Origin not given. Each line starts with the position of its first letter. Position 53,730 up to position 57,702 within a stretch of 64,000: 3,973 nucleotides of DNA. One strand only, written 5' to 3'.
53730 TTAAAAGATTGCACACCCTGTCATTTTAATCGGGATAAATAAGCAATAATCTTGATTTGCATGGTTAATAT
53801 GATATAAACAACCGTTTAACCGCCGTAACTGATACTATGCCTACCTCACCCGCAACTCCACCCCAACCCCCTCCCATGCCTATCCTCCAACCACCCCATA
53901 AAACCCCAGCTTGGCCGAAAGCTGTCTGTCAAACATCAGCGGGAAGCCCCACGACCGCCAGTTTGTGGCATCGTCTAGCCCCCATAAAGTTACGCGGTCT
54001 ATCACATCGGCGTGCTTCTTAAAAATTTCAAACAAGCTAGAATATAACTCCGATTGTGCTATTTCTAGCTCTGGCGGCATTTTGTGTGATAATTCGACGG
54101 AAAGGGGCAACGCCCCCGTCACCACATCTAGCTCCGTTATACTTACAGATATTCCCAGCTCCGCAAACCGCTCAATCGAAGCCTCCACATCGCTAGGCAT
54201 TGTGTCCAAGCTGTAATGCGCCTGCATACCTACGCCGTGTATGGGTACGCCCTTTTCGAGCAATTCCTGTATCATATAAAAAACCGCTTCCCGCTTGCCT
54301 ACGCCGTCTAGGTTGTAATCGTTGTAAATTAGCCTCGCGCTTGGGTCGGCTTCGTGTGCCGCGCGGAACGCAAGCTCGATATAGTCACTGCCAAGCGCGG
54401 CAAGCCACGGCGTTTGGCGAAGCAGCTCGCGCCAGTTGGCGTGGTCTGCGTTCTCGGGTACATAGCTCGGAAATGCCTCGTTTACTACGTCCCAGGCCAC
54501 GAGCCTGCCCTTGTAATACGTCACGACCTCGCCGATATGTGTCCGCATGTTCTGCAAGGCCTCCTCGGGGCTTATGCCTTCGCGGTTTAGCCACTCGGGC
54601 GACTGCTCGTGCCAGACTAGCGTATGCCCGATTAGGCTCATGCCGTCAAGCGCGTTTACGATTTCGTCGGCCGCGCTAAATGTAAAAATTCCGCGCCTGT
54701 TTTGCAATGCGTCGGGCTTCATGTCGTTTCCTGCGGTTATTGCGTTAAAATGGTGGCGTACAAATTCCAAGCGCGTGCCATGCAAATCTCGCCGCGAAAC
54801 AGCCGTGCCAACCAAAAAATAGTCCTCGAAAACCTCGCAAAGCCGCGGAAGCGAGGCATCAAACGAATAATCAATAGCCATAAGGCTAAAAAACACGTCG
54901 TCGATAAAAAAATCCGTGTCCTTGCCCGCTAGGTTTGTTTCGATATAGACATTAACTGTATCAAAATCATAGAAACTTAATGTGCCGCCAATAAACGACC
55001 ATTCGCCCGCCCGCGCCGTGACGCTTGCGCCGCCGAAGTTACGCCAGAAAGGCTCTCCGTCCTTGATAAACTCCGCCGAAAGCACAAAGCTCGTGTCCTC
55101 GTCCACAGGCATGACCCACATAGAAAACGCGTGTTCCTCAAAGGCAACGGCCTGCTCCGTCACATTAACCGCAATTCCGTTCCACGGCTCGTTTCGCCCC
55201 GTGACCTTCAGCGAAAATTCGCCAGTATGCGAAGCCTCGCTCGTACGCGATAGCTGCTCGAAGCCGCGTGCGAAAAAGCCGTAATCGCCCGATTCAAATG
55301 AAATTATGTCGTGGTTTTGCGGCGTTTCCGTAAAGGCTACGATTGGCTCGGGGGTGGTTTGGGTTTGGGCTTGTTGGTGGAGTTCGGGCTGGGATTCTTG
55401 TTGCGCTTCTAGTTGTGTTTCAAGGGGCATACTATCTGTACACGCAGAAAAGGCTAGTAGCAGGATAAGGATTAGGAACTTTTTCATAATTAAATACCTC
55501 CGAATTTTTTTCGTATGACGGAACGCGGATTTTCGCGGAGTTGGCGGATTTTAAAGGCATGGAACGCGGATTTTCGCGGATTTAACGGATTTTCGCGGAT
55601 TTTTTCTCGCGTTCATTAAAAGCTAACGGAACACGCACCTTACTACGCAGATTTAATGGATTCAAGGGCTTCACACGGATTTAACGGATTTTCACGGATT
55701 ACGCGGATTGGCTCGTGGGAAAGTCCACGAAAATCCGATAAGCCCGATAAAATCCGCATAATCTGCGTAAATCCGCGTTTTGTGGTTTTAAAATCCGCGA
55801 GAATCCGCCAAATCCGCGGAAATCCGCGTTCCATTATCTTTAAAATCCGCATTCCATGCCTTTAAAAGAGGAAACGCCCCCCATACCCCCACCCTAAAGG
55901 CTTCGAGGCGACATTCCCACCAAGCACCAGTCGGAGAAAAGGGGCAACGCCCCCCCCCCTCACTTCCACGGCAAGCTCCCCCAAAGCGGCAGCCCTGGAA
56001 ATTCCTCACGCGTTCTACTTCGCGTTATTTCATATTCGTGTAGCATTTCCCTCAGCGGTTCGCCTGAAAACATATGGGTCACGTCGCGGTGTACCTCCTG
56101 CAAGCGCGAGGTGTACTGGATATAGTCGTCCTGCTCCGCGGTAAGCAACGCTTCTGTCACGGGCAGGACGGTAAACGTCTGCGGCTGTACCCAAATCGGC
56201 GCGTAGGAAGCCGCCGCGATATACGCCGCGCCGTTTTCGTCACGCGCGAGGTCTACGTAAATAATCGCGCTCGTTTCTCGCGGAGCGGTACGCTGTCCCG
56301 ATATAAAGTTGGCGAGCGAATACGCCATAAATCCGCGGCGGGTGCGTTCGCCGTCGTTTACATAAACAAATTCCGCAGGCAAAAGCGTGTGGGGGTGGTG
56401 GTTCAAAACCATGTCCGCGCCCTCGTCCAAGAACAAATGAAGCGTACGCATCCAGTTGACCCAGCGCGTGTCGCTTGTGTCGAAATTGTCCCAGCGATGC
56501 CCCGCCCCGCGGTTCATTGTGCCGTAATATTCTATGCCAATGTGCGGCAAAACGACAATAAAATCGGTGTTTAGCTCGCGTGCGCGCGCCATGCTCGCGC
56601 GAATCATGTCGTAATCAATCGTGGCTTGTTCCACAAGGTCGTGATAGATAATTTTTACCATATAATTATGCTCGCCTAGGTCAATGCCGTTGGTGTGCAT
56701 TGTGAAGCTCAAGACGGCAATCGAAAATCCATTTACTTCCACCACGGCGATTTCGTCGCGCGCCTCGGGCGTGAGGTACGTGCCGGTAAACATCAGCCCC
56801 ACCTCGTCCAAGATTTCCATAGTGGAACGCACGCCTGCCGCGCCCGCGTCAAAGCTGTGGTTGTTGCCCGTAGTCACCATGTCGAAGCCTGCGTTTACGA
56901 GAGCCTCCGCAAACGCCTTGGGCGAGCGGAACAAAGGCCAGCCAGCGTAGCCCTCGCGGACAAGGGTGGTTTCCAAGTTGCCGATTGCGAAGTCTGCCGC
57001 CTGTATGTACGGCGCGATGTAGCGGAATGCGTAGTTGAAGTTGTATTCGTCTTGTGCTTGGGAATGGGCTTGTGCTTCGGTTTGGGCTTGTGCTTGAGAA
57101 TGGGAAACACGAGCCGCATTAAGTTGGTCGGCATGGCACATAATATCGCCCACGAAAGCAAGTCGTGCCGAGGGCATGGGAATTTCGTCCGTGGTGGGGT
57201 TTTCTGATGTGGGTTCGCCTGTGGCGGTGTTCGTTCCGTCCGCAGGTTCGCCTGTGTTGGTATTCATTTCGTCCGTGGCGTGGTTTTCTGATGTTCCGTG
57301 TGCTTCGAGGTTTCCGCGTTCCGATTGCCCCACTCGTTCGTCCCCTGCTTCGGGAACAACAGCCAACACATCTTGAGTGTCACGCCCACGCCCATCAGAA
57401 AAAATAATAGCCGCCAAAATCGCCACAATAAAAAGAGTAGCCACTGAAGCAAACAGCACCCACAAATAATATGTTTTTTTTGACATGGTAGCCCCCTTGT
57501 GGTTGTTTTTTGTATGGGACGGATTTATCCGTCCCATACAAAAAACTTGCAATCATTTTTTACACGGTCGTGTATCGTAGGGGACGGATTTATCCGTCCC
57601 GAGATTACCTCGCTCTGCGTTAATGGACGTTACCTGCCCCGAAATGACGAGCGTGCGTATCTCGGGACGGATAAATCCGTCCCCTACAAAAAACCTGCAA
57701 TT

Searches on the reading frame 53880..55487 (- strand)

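Call 45: search_protein_families(library=pfam, proteins=[window:53880-55487:-], max_evalue=0.0001)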
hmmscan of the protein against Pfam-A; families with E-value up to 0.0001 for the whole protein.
window:53880-55487:- (535 aa): 2 families
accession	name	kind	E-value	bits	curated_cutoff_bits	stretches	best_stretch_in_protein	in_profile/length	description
PF00331.26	Glyco_hydro_10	-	1.9e-90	303.7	22.1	1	218-533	4-309/311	Glycosyl hydrolase family 10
PF02018.23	CBM_4_9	-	4.7e-10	40.4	25.9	1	63-184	8-131/136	Carbohydrate binding domain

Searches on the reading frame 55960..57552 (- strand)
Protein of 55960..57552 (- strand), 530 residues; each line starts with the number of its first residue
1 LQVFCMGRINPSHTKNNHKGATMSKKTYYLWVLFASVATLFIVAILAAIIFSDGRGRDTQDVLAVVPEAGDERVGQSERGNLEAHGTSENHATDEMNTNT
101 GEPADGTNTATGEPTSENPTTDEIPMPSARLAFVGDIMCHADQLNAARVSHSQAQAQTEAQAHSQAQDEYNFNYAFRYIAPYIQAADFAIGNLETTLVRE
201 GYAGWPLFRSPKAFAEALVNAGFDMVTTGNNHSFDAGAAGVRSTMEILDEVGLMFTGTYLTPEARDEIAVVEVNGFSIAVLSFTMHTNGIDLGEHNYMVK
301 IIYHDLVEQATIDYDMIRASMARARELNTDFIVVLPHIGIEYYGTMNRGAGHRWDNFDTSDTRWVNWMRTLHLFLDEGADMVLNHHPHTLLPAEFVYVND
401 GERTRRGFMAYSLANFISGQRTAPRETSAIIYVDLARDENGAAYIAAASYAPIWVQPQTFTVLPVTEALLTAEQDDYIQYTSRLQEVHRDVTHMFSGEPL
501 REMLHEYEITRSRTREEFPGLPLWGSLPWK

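Call 45: search_protein_families(library=pfam, proteins=[window:55960-57552:-], max_evalue=0.0001)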
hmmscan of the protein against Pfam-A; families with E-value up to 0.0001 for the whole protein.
window:55960-57552:- (530 aa): 1 family
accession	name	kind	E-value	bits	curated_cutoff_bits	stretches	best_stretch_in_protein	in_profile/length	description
PF09587.15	PGA_cap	-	4.4e-54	184.1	27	1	131-420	2-255/255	Bacterial capsule synthesis protein PGA_cap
